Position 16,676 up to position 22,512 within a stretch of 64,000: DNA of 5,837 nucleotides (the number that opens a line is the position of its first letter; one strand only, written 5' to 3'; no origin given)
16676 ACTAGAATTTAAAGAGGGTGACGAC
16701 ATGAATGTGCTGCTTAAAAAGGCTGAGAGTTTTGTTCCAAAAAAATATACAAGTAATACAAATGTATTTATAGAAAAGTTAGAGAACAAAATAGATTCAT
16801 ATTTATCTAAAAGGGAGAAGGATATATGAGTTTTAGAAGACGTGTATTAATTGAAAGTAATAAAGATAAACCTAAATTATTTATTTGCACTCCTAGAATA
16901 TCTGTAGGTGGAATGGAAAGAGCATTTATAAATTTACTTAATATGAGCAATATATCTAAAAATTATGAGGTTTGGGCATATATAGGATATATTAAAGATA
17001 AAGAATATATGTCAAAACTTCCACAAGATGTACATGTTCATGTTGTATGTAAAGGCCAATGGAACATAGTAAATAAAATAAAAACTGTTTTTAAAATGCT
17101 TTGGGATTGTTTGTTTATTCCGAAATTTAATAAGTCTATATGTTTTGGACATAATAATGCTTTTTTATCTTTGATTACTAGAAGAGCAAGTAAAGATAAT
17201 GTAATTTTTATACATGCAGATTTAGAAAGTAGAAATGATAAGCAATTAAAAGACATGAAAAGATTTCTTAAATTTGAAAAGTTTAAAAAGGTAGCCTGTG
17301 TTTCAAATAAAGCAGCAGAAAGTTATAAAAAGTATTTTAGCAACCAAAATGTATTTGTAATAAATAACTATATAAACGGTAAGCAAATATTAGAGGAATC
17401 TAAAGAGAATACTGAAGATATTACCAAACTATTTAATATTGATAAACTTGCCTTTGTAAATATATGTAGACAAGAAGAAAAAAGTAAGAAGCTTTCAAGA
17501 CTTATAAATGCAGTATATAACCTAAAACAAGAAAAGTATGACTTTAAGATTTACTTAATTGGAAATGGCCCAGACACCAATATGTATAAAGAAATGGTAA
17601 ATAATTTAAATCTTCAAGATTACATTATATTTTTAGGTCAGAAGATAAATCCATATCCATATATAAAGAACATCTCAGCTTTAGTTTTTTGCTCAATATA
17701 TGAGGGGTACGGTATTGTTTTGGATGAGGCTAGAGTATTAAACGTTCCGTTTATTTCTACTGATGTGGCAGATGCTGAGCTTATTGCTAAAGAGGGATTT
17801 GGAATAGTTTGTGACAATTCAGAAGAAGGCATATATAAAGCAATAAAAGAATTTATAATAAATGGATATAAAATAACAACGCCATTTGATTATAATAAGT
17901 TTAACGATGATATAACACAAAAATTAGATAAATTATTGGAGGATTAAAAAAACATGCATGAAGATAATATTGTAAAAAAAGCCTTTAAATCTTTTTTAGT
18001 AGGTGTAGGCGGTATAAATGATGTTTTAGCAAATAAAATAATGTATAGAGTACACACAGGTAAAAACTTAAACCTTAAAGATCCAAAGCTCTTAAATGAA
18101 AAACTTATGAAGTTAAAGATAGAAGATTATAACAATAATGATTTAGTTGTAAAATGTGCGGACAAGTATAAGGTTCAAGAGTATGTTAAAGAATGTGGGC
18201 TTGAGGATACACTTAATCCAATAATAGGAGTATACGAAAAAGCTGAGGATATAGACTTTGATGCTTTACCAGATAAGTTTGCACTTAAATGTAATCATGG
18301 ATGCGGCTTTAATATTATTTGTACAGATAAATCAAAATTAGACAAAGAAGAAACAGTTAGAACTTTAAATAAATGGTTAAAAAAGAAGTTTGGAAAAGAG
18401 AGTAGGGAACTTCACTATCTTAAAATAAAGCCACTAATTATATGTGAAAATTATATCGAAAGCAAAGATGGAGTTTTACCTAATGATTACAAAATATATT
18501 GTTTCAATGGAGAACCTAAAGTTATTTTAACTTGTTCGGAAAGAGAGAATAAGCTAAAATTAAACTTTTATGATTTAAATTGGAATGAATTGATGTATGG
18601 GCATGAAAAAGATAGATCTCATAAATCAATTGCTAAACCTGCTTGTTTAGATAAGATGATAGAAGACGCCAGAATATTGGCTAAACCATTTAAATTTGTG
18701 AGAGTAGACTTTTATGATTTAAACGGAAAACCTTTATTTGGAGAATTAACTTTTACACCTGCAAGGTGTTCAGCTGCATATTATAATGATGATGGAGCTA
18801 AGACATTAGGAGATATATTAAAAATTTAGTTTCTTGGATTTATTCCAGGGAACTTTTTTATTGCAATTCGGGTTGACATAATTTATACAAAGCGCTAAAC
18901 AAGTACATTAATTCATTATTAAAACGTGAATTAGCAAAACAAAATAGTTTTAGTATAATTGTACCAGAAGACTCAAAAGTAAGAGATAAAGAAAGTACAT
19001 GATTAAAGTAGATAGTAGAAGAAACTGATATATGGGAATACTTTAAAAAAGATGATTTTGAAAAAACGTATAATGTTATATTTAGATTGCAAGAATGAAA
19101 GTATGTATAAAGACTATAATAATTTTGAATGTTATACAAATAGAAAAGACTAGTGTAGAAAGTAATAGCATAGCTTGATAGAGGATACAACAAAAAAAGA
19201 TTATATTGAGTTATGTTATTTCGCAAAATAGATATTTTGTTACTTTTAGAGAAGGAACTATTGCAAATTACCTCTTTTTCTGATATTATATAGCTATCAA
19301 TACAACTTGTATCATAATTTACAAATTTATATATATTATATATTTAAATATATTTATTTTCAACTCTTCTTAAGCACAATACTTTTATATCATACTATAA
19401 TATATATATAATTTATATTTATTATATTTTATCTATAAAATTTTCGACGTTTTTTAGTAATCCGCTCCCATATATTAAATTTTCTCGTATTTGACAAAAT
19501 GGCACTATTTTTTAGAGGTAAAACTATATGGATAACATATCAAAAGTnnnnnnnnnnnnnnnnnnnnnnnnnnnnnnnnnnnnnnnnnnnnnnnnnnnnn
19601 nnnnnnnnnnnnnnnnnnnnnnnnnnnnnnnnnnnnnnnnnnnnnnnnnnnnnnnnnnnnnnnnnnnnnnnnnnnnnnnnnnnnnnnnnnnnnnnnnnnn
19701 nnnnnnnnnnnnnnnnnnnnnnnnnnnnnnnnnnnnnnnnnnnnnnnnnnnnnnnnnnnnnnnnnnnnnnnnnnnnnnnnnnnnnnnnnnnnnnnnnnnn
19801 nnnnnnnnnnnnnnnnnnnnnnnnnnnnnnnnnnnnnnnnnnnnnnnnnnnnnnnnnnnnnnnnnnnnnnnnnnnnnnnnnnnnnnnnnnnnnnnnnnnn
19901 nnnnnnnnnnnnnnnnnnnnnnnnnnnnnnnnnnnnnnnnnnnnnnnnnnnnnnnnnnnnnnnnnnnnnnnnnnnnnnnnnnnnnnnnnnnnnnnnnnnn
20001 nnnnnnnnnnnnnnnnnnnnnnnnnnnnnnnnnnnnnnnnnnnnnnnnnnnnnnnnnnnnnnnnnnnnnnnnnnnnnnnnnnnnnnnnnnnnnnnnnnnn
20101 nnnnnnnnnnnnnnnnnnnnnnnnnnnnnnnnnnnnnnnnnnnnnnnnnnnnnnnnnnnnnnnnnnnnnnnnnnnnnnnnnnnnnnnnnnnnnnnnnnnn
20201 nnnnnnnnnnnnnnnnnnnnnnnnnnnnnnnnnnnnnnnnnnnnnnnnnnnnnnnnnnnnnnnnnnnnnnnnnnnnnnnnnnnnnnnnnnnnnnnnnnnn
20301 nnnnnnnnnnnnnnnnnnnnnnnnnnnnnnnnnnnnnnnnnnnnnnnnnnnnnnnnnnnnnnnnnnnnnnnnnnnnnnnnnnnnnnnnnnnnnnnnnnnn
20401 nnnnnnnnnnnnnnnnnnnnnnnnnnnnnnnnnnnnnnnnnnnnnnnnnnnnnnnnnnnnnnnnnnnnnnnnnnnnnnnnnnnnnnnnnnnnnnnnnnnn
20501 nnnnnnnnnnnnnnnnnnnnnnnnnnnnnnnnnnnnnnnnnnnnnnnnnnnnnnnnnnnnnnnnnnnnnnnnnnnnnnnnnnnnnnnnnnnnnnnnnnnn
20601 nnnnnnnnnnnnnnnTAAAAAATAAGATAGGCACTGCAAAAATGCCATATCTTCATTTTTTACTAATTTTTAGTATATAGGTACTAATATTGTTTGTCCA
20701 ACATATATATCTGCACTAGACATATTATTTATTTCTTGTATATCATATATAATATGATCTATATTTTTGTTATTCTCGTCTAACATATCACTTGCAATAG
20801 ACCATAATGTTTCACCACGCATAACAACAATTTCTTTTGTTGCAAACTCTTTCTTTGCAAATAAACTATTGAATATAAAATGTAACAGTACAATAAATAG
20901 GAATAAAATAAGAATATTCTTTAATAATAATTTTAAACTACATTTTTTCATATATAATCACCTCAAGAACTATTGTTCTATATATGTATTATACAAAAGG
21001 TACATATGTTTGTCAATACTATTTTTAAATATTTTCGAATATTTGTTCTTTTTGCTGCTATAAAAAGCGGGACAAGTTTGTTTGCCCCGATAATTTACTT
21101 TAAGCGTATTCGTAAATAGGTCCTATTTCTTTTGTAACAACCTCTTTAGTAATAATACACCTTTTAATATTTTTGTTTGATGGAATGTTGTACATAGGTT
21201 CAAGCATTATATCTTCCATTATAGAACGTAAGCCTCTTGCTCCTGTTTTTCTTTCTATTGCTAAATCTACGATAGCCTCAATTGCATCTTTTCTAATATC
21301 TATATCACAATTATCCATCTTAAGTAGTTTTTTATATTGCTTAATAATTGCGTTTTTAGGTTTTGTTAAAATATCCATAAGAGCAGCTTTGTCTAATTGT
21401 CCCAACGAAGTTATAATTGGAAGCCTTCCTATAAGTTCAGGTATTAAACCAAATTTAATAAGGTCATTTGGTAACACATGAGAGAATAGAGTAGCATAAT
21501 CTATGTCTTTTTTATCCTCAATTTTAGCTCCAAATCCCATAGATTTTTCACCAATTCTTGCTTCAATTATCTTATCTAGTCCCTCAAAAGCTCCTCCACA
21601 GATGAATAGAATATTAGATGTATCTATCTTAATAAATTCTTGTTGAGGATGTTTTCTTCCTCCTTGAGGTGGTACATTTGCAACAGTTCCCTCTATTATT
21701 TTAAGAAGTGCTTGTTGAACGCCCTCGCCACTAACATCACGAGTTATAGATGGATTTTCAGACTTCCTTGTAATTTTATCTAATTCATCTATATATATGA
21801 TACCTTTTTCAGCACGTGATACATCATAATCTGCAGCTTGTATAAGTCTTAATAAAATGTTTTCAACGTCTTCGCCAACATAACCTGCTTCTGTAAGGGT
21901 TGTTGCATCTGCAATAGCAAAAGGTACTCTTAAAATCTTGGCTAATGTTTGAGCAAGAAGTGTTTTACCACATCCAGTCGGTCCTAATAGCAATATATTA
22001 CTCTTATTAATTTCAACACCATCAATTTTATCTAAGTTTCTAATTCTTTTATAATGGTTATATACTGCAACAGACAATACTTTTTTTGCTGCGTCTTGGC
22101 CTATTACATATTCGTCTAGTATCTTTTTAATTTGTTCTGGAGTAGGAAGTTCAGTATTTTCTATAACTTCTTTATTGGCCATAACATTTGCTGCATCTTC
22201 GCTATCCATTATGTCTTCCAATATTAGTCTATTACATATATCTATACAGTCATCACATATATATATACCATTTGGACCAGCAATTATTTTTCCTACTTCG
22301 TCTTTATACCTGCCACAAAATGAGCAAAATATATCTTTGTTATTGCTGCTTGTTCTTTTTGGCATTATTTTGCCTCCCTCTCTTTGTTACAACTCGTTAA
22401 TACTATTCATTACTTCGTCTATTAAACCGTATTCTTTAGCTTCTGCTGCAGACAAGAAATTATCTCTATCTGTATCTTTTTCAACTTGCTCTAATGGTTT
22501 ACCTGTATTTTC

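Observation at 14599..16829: Wzy-like polytopic membrane domain fused to an Alg14-like domain, followed by a separate Alg13-like partner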

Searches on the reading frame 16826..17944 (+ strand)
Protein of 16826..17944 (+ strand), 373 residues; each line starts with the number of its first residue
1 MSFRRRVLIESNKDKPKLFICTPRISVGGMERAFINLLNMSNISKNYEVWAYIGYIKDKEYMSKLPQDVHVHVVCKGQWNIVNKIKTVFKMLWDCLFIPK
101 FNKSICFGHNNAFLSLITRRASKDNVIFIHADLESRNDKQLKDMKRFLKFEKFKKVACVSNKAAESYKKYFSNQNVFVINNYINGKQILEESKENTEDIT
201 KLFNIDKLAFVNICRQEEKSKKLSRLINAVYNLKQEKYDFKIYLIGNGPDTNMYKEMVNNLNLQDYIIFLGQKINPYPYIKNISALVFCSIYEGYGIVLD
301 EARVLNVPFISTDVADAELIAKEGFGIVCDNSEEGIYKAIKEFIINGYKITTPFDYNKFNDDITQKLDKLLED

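Call 3: search_protein_families(library=pfam, proteins=[window:16826-17944:+], max_evalue=0.01)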
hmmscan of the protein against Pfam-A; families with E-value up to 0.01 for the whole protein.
window:16826-17944:+ (373 aa): 2 families
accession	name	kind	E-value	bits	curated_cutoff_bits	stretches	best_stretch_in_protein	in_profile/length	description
PF00534.26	Glycos_transf_1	-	5.2e-19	68.9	26.4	1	216-347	23-159/172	Glycosyl transferases group 1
PF13692.12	Glyco_trans_1_4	-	1.6e-17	64.6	27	1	211-344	5-140/142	Glycosyl transferases group 1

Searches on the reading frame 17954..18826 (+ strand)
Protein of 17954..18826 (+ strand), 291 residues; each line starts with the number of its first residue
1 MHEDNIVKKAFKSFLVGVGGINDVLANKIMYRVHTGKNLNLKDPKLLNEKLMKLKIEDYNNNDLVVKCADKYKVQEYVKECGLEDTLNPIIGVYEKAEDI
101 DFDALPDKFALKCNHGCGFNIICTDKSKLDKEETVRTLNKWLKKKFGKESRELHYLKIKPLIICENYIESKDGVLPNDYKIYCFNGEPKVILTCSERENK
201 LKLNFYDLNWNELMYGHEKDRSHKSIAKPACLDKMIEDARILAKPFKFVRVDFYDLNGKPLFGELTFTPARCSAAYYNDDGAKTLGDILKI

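Call 3: search_protein_families(library=pfam, proteins=[window:17954-18826:+], max_evalue=0.01)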
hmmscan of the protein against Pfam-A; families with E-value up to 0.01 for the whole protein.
window:17954-18826:+ (291 aa): 1 family
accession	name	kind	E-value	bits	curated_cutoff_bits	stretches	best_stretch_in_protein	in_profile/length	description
PF14305.11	ATPgrasp_TupA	-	8.3e-49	166.7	25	1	50-289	2-240/241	TupA-like ATPgrasp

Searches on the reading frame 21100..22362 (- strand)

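Call 10: search_protein_families(library=pfam, proteins=[window:21100-22362:-], max_evalue=0.001)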
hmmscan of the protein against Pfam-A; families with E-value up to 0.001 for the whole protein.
window:21100-22362:- (420 aa): 10 families
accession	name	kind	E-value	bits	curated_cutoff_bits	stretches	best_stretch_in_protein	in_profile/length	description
PF07724.20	AAA_2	-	2.3e-34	119.2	27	1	120-317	3-166/166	AAA domain (Cdc48 subfamily)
PF06689.19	zf-C4_ClpX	-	1.7e-16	60.3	27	1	12-47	2-37/39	ClpX C4-type zinc finger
PF00004.35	AAA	-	6.4e-16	59.4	21.2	1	123-248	1-99/131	ATPase family associated with various cellular activities (AAA)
PF10431.15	ClpB_D2-small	-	8.2e-10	39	21.9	1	323-400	1-74/81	C-terminal, D2-small domain, of ClpB protein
PF01078.27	Mg_chelatase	-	5.9e-07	29.5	20.3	0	121-145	23-47/207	Magnesium chelatase, subunit ChlI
PF07728.20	AAA_5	-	1.7e-06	28.5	22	1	122-199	1-80/139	AAA domain (dynein-related subfamily)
PF05496.18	RuvB_N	-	2.8e-06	27.6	27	1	81-202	5-101/159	Holliday junction DNA helicase RuvB P-loop domain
PF00493.29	MCM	-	1.1e-05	25.1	23.3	1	76-201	16-137/224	MCM P-loop domain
PF01695.23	IstB_IS21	-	0.00012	22.1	24.1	1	105-141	78-113/238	IstB-like ATP binding protein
PF13401.12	AAA_22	-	0.00044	21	27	0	120-196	5-95/130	AAA domain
